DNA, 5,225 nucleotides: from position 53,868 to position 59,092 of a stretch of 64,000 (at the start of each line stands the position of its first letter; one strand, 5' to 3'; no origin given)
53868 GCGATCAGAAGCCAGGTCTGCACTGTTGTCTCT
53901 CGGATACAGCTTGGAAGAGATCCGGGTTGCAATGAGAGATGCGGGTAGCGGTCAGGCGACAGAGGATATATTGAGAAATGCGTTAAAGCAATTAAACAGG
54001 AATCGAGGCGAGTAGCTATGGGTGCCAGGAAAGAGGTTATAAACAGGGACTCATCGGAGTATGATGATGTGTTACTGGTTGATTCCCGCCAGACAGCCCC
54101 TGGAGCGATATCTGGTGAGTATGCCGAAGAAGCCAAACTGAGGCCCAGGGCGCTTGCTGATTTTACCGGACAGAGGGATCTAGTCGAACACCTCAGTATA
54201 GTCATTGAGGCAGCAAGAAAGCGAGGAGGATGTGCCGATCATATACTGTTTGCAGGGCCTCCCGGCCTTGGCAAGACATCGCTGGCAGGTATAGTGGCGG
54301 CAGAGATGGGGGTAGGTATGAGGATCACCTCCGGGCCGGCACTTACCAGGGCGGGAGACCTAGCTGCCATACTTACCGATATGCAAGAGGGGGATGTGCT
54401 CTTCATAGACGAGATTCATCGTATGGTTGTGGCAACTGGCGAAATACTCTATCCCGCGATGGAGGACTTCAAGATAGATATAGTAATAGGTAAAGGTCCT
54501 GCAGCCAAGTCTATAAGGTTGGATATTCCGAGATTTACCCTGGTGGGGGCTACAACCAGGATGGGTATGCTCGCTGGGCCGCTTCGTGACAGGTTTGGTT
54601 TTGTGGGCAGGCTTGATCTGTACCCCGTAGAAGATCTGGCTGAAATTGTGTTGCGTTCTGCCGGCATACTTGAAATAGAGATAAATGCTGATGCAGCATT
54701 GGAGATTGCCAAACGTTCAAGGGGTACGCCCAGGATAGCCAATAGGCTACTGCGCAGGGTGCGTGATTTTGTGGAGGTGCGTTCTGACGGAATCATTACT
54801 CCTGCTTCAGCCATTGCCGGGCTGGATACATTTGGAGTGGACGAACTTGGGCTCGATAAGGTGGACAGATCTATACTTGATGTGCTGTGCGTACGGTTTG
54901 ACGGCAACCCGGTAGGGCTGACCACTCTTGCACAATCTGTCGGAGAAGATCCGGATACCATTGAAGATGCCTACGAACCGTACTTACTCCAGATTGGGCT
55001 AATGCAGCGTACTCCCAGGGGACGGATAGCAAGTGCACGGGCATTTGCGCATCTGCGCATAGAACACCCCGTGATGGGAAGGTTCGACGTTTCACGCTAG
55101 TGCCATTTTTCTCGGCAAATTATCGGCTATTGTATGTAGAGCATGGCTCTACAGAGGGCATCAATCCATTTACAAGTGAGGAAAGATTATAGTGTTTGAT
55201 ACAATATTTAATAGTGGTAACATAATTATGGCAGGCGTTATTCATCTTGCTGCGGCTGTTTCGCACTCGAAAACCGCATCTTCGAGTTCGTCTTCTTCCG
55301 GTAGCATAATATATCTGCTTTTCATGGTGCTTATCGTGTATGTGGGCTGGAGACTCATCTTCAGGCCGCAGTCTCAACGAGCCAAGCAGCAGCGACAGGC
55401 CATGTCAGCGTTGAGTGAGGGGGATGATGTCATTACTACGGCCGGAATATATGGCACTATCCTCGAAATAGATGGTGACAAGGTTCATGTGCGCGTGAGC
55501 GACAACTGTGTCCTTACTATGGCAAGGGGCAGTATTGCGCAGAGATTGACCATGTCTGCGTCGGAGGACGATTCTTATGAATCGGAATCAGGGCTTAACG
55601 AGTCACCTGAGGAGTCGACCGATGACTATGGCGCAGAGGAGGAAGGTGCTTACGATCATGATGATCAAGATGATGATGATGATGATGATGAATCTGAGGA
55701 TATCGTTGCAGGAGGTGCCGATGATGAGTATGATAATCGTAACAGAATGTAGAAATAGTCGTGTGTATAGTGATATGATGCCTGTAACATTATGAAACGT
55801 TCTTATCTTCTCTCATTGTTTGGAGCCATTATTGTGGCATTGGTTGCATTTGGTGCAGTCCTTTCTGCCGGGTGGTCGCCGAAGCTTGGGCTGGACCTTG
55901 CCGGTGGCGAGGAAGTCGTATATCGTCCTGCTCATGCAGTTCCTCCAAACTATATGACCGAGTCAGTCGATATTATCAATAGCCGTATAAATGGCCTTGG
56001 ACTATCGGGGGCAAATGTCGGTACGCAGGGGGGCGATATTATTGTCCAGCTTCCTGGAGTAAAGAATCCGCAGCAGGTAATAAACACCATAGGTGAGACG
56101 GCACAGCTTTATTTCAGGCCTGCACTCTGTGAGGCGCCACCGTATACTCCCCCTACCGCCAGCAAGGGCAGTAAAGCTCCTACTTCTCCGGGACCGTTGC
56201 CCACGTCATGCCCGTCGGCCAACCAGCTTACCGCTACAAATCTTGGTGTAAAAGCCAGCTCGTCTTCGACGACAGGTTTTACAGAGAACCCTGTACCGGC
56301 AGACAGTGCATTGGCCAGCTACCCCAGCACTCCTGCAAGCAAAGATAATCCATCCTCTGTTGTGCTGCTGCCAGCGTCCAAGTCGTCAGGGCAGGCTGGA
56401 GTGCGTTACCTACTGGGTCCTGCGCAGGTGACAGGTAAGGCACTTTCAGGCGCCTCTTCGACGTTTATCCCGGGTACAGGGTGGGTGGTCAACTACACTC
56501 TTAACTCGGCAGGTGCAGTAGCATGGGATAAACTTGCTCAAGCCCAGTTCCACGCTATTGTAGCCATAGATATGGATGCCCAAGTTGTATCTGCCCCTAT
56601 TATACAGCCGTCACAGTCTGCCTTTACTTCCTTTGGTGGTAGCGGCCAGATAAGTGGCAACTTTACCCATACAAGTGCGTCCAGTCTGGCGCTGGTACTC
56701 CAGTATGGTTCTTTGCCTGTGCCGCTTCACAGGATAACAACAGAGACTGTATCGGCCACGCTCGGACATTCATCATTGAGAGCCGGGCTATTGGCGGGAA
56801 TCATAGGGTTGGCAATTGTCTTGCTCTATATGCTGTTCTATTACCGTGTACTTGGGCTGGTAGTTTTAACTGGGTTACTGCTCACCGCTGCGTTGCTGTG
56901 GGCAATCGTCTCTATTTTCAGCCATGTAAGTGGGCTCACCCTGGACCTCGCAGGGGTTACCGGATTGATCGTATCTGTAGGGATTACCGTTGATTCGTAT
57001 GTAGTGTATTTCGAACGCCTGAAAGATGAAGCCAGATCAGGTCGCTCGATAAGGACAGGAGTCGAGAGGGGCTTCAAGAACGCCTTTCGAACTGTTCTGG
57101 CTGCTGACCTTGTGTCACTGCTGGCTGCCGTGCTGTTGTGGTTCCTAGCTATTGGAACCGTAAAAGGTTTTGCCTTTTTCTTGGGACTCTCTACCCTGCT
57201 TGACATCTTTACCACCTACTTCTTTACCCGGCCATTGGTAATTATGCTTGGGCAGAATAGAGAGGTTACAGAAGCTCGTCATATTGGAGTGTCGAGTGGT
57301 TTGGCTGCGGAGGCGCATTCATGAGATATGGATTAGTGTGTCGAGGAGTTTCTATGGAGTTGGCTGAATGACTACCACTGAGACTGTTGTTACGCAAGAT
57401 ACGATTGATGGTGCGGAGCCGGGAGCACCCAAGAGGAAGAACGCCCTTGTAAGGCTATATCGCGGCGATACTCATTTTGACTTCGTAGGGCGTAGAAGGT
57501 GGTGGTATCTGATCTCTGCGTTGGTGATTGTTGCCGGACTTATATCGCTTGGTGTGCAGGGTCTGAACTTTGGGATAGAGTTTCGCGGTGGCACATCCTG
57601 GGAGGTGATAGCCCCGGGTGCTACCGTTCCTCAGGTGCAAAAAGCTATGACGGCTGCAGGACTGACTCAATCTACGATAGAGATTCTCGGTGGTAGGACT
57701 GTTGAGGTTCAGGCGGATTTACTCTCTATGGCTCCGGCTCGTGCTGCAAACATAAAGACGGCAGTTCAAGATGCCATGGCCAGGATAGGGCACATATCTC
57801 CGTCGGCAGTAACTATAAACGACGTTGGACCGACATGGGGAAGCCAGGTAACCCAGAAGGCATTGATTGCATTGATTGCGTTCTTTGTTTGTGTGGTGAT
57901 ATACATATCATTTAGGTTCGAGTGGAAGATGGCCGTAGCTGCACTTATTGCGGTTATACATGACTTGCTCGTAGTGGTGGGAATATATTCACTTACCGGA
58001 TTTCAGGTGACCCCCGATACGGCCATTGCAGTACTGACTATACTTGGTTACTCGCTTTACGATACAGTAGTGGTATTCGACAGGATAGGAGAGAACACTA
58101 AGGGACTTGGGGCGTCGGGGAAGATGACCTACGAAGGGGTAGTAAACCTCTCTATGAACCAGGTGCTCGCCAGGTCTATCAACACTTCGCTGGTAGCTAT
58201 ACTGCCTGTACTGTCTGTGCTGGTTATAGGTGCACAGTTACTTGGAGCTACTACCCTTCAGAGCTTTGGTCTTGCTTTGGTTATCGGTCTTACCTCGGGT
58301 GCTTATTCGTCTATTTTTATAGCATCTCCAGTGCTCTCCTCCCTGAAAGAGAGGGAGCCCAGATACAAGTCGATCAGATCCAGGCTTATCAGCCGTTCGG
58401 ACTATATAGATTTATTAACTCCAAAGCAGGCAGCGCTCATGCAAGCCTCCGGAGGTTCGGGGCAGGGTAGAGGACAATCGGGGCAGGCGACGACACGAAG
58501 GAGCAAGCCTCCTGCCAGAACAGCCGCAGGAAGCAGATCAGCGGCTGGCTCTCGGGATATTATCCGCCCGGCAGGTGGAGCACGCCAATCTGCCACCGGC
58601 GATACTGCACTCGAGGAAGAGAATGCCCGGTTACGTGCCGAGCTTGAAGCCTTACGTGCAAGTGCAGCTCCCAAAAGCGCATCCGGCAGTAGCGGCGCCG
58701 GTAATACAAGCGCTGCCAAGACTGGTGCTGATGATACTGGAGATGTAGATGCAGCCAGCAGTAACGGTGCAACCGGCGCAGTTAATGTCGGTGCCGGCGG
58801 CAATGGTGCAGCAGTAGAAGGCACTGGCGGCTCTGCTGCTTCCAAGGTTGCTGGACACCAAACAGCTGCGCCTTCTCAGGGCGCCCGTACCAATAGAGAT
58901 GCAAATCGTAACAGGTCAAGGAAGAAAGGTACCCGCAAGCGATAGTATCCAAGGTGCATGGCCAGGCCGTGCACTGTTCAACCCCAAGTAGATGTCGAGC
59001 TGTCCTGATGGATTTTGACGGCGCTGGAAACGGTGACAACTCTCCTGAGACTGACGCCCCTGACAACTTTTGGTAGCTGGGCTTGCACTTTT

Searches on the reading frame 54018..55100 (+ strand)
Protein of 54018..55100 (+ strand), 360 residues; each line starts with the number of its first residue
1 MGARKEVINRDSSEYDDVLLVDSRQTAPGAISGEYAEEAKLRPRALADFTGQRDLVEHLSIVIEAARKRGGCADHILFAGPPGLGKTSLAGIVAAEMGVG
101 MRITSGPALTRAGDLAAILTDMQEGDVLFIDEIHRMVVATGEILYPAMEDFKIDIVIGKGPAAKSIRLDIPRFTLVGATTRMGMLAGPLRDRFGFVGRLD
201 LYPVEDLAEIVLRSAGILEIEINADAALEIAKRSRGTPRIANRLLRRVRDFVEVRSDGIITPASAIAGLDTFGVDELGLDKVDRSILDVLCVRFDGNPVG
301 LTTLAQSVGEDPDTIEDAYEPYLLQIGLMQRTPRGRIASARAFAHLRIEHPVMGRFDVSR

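Call 77: find_encoding_contigs(protein=window:54018-55100:+, flank=2000, max_places=10)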
Protein window:54018-55100:+ (360 aa): 11 contigs read that carry it; 5 places shown.
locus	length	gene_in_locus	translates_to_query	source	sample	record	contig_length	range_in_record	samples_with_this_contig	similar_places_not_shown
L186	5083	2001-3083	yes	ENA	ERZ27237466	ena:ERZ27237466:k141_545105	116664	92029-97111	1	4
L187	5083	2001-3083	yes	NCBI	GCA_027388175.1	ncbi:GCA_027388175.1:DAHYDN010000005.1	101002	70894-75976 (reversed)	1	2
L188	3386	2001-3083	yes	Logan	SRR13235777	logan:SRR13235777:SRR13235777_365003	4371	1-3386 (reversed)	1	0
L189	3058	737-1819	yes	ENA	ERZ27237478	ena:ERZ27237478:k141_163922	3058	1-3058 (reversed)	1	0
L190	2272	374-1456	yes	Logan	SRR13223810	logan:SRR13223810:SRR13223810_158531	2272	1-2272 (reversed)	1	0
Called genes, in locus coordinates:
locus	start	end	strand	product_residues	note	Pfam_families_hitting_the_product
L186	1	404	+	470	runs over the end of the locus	PF04185:Phosphoesterase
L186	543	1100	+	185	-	PF02075:RuvC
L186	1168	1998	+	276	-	PF01330:RuvA_N, PF00633:HHH (faint), PF14520:HHH_5, PF07499:RuvA_C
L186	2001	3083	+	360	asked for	PF05496:RuvB_N, PF00004:AAA, PF07728:AAA_5 (weak), PF17864:AAA_lid_4, PF05491:WHD_RuvB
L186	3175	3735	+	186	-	PF02699:YajC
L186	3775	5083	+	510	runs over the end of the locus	PF21760:SecD_1st, PF22599:SecDF_P1_head, PF02355:SecD_SecF_C, PF03176:MMPL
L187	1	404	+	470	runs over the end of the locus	PF04185:Phosphoesterase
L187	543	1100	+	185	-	PF02075:RuvC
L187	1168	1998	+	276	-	PF01330:RuvA_N, PF00633:HHH (faint), PF14520:HHH_5, PF07499:RuvA_C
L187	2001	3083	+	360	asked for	PF05496:RuvB_N, PF00004:AAA, PF07728:AAA_5 (weak), PF17864:AAA_lid_4, PF05491:WHD_RuvB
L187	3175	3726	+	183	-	PF02699:YajC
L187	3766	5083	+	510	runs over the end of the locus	PF21760:SecD_1st, PF22599:SecDF_P1_head, PF02355:SecD_SecF_C, PF03176:MMPL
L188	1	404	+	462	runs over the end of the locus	?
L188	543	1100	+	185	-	PF02075:RuvC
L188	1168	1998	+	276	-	PF01330:RuvA_N, PF00633:HHH (faint), PF14520:HHH_5, PF07499:RuvA_C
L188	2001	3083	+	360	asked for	PF05496:RuvB_N, PF00004:AAA, PF07728:AAA_5 (weak), PF17864:AAA_lid_4, PF05491:WHD_RuvB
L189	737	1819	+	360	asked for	PF05496:RuvB_N, PF00004:AAA, PF07728:AAA_5 (weak), PF17864:AAA_lid_4, PF05491:WHD_RuvB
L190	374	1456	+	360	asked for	PF05496:RuvB_N, PF00004:AAA, PF07728:AAA_5 (weak), PF17864:AAA_lid_4, PF05491:WHD_RuvB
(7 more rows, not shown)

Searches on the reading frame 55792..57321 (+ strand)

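Call 31: search_protein_families(library=pfam, proteins=[window:55792-57321:+], max_evalue=0.00001)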
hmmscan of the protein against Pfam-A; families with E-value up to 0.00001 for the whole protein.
window:55792-57321:+ (510 aa): 4 families
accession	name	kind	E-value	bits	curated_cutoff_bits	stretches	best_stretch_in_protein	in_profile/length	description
PF22599.2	SecDF_P1_head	-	1.1e-20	74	27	1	202-310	9-114/114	SecDF, P1 head subdomain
PF21760.3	SecD_1st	-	1e-16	60.5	27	1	55-110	1-57/60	Protein translocase subunit SecDF, P1 domain, N-terminal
PF02355.23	SecD_SecF_C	-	4.2e-13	49.6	20.5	1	314-488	15-188/189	Protein export membrane protein SecD/SecF, C-terminal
PF03176.21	MMPL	-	2e-08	34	20.5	1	326-490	139-305/333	MMPL family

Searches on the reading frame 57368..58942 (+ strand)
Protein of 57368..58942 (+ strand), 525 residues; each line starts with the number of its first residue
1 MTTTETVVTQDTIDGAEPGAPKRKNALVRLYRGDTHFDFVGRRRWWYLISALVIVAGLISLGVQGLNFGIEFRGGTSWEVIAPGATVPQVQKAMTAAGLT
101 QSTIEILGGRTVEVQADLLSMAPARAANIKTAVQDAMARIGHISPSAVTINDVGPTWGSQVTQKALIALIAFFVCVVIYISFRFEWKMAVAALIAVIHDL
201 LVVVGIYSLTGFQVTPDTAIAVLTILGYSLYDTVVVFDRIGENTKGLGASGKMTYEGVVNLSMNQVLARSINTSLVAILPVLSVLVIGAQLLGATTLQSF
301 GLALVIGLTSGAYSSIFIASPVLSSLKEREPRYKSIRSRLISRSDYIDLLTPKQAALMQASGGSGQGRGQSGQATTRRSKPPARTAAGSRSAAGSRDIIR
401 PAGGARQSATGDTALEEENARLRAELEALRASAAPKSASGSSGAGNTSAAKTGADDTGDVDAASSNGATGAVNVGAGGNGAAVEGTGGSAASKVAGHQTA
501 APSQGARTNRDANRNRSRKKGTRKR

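Call 31: search_protein_families(library=pfam, proteins=[window:57368-58942:+], max_evalue=0.00001)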
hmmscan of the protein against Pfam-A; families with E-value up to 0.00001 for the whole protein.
window:57368-58942:+ (525 aa): 2 families
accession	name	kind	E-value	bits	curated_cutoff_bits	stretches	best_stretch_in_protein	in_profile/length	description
PF02355.23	SecD_SecF_C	-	1.3e-55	188.2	20.5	1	136-328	5-188/189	Protein export membrane protein SecD/SecF, C-terminal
PF07549.19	Sec_GG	-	2.6e-07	30.4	20.3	1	59-77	1-19/28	SecD/SecF GG Motif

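Call 46: find_homologous_proteins(query=window:57368-58942:+, max_evalue=1e-60)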
Query window:57368-58942:+ (525 aa): 7499 proteins with E <= 1e-60 among 8000 candidates; the best 120 are listed.
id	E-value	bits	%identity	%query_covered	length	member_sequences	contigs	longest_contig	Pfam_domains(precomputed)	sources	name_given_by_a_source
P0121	0.0e+0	1107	100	100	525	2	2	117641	PF02355.23,PF07549.20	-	-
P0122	1.6e-256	870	79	100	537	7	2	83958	PF02355.23,PF07549.20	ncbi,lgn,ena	-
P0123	5.3e-256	868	79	100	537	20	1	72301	PF02355.23,PF07549.20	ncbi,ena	-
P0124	1.4e-254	863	79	100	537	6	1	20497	PF02355.23,PF07549.20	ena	-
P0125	1.4e-254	863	78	100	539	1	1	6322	PF02355.23,PF07549.20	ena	-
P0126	3.0e-253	859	78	97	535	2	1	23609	PF02355.23,PF07549.20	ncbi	-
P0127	1.2e-220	752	71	98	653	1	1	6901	PF02355.23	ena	-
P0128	4.8e-210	717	66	100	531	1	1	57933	PF02355.23,PF07549.20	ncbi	ncbi:MAG: protein translocase subunit SecF [Acidimicrobiales bacterium]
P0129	1.4e-200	685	66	96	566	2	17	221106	PF02355.23,PF07549.20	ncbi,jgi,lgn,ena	jgi:preprotein translocase subunit SecF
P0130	1.2e-198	679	63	100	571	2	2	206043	PF02355.23,PF07549.20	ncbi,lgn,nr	ncbi:MAG: protein translocase subunit SecF [Actinobacteria bacterium]|nr:protein translocase subunit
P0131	2.6e-163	563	64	84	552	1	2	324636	PF02355.23,PF07549.20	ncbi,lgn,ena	-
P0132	4.6e-162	558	71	68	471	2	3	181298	PF02355.23,PF07549.20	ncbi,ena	-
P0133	1.6e-160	553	71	68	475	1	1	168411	PF02355.23,PF07549.20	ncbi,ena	-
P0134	1.6e-160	553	72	66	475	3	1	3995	PF02355.23,PF07549.20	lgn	-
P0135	2.5e-160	553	69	73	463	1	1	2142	PF02355.23,PF07549.20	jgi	jgi:preprotein translocase subunit SecF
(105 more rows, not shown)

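Call 47: find_encoding_contigs(protein=P0122, flank=10000, max_places=2)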
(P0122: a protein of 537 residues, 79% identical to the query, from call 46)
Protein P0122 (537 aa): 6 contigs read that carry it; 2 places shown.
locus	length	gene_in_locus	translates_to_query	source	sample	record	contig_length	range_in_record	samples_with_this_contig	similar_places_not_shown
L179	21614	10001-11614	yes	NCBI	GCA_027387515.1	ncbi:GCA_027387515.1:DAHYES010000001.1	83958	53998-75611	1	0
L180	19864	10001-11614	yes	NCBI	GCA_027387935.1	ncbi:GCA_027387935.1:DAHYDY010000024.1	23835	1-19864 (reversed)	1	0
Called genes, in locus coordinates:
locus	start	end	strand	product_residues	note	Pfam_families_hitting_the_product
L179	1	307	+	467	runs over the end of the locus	PF09594:GT87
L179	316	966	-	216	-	-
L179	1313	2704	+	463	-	PF04185:Phosphoesterase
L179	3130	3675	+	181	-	PF02075:RuvC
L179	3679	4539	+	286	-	-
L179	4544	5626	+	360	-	PF05496:RuvB_N, PF00004:AAA, PF07728:AAA_5 (faint), PF17864:AAA_lid_4, PF05491:WHD_RuvB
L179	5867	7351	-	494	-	PF14870:PSII_BNR (faint), PF15902:Sortilin-Vps10 (faint)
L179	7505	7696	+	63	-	-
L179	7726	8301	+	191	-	PF02699:YajC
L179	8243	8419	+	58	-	-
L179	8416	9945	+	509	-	PF21760:SecD_1st, PF22599:SecDF_P1_head, PF02355:SecD_SecF_C, PF03176:MMPL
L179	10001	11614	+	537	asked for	PF07549:Sec_GG (weak), PF02355:SecD_SecF_C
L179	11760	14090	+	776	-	PF13328:HD_4, PF01966:HD, PF04607:RelA_SpoT, PF02824:TGS, PF19296:RelA_AH, PF28438:RelA_RIS, PF01842:ACT (faint), PF13291:ACT_4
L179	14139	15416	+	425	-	PF13393:tRNA-synt_His, PF00587:tRNA-synt_2b, PF03129:HGTP_anticodon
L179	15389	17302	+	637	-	PF01336:tRNA_anti-codon, PF00152:tRNA-synt_2, PF02938:GAD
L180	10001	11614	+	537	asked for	PF07549:Sec_GG (weak), PF02355:SecD_SecF_C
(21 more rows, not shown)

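Call 48: find_encoding_contigs(protein=P0126, flank=10000, max_places=1)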
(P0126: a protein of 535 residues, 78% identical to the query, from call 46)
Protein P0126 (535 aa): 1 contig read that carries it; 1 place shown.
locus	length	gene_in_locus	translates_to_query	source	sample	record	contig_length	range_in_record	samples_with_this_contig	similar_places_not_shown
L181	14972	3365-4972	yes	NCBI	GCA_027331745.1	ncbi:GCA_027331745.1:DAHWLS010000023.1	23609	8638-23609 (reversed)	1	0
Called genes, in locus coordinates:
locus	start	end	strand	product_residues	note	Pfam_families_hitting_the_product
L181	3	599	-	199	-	?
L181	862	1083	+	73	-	-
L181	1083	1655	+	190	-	PF02699:YajC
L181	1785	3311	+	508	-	PF21760:SecD_1st, PF22599:SecDF_P1_head, PF02355:SecD_SecF_C, PF03176:MMPL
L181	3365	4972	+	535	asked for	PF07549:Sec_GG (weak), PF02355:SecD_SecF_C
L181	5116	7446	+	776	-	PF13328:HD_4, PF01966:HD, PF04607:RelA_SpoT, PF02824:TGS, PF19296:RelA_AH, PF28438:RelA_RIS, PF01842:ACT (weak), PF13291:ACT_4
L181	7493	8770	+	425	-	PF13393:tRNA-synt_His, PF00587:tRNA-synt_2b, PF03129:HGTP_anticodon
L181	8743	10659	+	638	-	PF01336:tRNA_anti-codon, PF00152:tRNA-synt_2, PF02938:GAD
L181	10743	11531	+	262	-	PF00378:ECH_1, PF16113:ECH_2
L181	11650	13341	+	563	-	PF00128:Alpha-amylase, PF16657:Malt_amylase_C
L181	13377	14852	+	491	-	-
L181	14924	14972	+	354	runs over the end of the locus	PF00365:PFK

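Call 49: find_encoding_contigs(protein=P0128, flank=6000, max_places=1)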
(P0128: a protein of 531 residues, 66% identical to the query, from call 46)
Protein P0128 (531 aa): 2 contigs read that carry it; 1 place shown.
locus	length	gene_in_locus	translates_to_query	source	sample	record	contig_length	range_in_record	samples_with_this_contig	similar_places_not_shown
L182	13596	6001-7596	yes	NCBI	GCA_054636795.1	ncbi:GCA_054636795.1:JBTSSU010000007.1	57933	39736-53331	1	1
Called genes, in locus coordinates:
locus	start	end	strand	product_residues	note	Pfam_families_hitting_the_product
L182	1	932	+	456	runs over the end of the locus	PF04185:Phosphoesterase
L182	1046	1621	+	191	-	PF02075:RuvC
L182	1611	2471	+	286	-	PF01330:RuvA_N, PF14520:HHH_5, PF07499:RuvA_C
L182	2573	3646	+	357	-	PF05496:RuvB_N, PF00004:AAA, PF07728:AAA_5 (faint), PF17864:AAA_lid_4, PF05491:WHD_RuvB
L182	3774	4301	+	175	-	PF02699:YajC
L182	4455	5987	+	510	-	PF21760:SecD_1st, PF22599:SecDF_P1_head, PF02355:SecD_SecF_C, PF03176:MMPL (weak)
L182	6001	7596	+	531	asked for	PF07549:Sec_GG (weak), PF02355:SecD_SecF_C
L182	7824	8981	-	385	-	PF07969:Amidohydro_3 (faint), PF01979:Amidohydro_1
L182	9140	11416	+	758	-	PF01966:HD, PF13328:HD_4, PF04607:RelA_SpoT, PF02824:TGS, PF19296:RelA_AH, PF28438:RelA_RIS, PF01842:ACT (weak), PF13291:ACT_4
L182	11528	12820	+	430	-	PF13393:tRNA-synt_His, PF00587:tRNA-synt_2b, PF13393:tRNA-synt_His, PF03129:HGTP_anticodon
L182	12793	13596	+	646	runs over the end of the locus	PF01336:tRNA_anti-codon, PF00152:tRNA-synt_2, PF02938:GAD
